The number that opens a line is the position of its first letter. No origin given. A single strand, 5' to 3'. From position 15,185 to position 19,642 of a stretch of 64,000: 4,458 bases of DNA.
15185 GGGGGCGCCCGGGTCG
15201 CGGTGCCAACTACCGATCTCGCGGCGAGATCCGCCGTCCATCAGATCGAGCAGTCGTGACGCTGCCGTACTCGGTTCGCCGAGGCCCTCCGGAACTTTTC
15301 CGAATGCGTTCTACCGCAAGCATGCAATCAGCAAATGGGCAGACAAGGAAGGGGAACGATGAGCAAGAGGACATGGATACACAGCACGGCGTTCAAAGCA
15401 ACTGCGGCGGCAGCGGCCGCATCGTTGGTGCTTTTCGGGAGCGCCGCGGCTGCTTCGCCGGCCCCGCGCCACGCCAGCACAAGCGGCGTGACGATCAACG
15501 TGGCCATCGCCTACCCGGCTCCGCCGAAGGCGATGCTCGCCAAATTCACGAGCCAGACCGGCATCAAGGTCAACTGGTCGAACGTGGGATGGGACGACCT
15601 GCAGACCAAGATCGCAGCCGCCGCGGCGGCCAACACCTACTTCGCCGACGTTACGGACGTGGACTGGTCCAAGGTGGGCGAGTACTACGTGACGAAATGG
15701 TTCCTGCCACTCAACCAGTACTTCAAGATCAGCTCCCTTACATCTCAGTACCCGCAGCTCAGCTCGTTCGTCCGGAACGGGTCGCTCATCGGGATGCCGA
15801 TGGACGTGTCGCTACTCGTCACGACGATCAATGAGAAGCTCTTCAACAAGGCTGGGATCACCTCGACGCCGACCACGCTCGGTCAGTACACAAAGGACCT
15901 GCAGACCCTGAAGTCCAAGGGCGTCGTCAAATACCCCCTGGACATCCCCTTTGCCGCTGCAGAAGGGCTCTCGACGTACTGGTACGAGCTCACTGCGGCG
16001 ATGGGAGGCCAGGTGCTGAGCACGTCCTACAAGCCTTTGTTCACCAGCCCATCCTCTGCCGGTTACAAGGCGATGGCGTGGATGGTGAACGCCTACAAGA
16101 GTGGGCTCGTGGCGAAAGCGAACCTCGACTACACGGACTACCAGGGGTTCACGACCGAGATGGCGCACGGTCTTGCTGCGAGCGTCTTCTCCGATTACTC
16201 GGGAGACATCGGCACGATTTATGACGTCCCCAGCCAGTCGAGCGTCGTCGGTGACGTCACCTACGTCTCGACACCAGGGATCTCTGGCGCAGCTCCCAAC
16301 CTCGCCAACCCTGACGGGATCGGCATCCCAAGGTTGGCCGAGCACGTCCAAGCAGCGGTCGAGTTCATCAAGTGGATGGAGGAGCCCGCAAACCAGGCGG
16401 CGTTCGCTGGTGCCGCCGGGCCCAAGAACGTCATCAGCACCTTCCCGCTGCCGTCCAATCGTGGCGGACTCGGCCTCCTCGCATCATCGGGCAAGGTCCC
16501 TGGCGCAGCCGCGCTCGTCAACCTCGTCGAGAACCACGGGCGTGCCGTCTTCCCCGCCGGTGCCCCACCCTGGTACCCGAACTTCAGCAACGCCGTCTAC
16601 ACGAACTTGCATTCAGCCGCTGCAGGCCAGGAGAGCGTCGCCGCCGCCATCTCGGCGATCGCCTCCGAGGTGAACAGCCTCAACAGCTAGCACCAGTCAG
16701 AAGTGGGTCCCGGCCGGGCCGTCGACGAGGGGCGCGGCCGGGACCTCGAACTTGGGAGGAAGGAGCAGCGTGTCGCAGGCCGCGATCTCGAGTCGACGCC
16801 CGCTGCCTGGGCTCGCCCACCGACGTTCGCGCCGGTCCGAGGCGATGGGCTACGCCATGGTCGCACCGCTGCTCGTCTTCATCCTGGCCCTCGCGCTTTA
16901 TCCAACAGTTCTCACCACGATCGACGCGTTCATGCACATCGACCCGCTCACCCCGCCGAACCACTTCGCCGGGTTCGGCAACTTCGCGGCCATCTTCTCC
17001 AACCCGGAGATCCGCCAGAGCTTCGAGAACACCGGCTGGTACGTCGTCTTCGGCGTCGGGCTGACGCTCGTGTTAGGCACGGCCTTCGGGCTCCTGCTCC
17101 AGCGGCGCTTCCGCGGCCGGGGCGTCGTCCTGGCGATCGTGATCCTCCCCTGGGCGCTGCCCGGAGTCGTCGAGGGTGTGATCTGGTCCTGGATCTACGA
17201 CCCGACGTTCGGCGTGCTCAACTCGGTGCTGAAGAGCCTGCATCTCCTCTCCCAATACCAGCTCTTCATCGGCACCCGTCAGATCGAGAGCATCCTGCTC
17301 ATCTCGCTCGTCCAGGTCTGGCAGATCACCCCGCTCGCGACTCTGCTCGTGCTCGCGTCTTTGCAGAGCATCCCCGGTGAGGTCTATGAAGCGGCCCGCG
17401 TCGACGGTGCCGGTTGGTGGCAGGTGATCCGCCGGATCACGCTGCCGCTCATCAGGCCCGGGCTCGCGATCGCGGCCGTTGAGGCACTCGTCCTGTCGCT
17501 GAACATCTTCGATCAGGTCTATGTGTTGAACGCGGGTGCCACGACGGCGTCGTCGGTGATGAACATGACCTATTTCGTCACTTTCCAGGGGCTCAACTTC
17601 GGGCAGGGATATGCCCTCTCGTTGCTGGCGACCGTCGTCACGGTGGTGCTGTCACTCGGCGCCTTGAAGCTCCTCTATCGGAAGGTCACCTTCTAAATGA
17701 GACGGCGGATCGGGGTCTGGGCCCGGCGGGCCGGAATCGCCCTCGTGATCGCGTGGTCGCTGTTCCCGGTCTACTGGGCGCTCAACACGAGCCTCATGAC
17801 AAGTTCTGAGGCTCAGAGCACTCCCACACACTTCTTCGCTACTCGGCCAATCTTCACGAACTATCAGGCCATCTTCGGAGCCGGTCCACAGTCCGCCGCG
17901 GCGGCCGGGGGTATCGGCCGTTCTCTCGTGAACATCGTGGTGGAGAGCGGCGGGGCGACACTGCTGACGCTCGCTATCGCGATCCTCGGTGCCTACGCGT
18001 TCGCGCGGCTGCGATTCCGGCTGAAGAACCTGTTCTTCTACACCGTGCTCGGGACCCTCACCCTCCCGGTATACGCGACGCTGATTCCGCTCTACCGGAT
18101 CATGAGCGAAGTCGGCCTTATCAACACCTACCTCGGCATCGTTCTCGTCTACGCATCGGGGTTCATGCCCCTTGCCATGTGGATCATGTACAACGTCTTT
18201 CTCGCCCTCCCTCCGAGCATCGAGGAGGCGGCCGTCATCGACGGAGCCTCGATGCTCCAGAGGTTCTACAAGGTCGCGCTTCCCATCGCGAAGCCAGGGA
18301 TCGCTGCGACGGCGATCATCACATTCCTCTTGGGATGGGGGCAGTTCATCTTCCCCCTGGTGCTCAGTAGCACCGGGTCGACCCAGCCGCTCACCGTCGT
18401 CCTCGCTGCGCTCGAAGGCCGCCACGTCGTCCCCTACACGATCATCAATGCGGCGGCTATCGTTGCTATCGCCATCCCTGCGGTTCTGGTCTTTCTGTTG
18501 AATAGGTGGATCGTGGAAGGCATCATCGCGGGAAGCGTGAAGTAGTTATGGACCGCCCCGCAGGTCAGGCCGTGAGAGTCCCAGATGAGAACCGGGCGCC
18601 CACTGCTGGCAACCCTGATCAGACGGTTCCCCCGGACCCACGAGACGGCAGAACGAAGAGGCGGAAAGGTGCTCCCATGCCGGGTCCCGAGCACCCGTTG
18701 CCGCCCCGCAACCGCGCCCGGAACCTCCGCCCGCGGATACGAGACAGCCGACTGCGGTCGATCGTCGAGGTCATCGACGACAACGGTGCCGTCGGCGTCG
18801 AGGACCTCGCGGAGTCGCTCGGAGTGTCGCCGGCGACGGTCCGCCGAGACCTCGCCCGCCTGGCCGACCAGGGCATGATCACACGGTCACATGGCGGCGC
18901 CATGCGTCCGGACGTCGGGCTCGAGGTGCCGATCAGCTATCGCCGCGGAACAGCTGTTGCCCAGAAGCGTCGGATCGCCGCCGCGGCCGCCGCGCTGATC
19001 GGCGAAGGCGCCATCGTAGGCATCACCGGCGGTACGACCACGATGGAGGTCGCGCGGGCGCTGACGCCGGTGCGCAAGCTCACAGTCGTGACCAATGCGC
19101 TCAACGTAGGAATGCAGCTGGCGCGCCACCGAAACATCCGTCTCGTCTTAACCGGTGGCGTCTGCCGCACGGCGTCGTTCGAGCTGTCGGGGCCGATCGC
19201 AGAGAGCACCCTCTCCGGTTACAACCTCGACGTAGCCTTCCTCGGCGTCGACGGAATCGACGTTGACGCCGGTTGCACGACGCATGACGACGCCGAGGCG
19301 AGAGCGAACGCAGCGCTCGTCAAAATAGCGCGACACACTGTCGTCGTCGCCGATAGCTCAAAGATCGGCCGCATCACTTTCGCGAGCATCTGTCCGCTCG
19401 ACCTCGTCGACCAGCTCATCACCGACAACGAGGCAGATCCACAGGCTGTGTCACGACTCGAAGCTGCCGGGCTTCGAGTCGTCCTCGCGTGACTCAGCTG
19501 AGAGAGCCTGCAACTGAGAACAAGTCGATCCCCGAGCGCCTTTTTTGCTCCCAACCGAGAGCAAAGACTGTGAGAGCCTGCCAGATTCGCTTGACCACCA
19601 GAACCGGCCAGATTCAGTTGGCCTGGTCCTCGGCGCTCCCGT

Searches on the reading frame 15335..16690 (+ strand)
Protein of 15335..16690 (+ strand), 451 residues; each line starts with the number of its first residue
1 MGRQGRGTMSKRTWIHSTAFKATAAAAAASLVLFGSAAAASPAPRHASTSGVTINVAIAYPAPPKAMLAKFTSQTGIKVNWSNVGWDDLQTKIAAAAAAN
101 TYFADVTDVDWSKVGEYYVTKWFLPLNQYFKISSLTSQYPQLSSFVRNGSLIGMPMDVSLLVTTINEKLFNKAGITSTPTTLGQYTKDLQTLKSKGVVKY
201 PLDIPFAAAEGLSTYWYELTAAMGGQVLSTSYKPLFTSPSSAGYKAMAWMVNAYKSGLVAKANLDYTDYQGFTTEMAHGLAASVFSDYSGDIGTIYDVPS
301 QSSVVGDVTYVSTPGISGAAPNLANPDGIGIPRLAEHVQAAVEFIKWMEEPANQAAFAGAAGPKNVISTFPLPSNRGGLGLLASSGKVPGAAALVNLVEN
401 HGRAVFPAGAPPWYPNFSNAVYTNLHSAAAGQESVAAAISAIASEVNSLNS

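Call 40: search_protein_families(library=pfam, proteins=[window:15335-16690:+], max_evalue=0.00001)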
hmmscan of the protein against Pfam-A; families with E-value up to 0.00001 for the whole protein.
window:15335-16690:+ (451 aa): 2 families
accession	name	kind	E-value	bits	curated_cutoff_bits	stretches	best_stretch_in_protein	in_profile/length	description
PF01547.30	SBP_bac_1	-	7.1e-26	92.4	26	1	65-355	11-307/307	Bacterial extracellular solute-binding protein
PF13416.11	SBP_bac_8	-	1.5e-21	77.8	27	1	66-362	1-257/279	Bacterial extracellular solute-binding protein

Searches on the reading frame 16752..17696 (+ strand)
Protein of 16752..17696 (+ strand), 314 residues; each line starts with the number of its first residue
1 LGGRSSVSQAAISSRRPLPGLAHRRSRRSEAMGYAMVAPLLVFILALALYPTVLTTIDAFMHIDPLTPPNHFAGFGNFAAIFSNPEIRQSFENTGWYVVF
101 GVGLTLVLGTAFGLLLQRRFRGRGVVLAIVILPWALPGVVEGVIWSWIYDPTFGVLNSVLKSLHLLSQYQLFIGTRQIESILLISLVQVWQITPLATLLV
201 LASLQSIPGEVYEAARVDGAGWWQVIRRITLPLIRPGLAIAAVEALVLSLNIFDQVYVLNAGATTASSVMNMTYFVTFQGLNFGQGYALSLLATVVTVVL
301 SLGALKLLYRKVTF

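Call 40: search_protein_families(library=pfam, proteins=[window:16752-17696:+], max_evalue=0.00001)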
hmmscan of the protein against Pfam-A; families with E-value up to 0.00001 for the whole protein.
window:16752-17696:+ (314 aa): 1 family
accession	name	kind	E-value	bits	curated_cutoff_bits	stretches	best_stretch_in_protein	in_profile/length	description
PF00528.27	BPD_transp_1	-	2.7e-15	57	26.4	1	109-302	1-169/184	Binding-protein-dependent transport system inner membrane component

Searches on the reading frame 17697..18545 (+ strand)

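Call 10: search_protein_families(library=pfam, proteins=[window:17697-18545:+], max_evalue=0.001)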
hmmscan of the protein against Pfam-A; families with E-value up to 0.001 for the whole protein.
window:17697-18545:+ (282 aa): 1 family
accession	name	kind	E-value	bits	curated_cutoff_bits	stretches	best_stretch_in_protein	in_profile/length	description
PF00528.27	BPD_transp_1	-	4.2e-15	56.4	26.4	1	96-272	3-178/184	Binding-protein-dependent transport system inner membrane component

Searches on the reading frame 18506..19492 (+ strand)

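Call 10: search_protein_families(library=pfam, proteins=[window:18506-19492:+], max_evalue=0.001)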
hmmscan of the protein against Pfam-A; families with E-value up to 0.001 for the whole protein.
window:18506-19492:+ (328 aa): 19 families
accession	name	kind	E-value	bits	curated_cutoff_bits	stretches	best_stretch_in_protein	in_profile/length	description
PF00455.28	DeoRC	-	3.3e-47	160.8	31.8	1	151-308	3-160/160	DeoR C terminal sensor domain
PF08220.18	HTH_DeoR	-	3.2e-17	62.4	21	1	82-134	1-53/57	DeoR-like helix-turn-helix domain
PF01047.28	MarR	-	4.5e-07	30.1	24.6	1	86-129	8-51/59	MarR family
PF08279.18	HTH_11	-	6.9e-07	29.5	25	1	82-124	1-44/55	HTH domain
PF01325.25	Fe_dep_repress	-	7.5e-07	29.7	26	1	83-126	10-53/60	Iron dependent repressor, N-terminal DNA binding domain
PF00392.27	GntR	-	1.6e-06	28.1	27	1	98-132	27-61/64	Bacterial regulatory proteins, gntR family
PF13412.12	HTH_24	-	2.5e-06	27.4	21.9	1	80-126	2-48/48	Winged helix-turn-helix DNA-binding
PF19187.6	HTH_PafC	-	6.5e-06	26.4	32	1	81-157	4-79/115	PafC helix-turn-helix domain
PF13545.12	HTH_Crp_2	-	7.4e-06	26.3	27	1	99-128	26-56/70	Crp-like helix-turn-helix domain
PF12802.13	MarR_2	-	3.6e-05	24.3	27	1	88-127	12-52/61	MarR family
PF09339.16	HTH_IclR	-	9.7e-05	22.5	22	1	92-127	15-50/52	IclR helix-turn-helix domain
PF25213.1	HVO_A0261_N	-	0.00017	21.8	35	1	98-130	27-59/86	HVO_A0261 N-terminal domain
PF25212.1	HVO_A0114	-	0.00017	21.7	27.6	1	84-135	25-77/84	HVO_A0114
PF01022.26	HTH_5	-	0.00058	20.1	22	0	98-126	18-46/47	Bacterial regulatory protein, arsR family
PF13404.12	HTH_AsnC-type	-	0.00071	19.8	27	0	84-119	6-41/42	AsnC-type helix-turn-helix domain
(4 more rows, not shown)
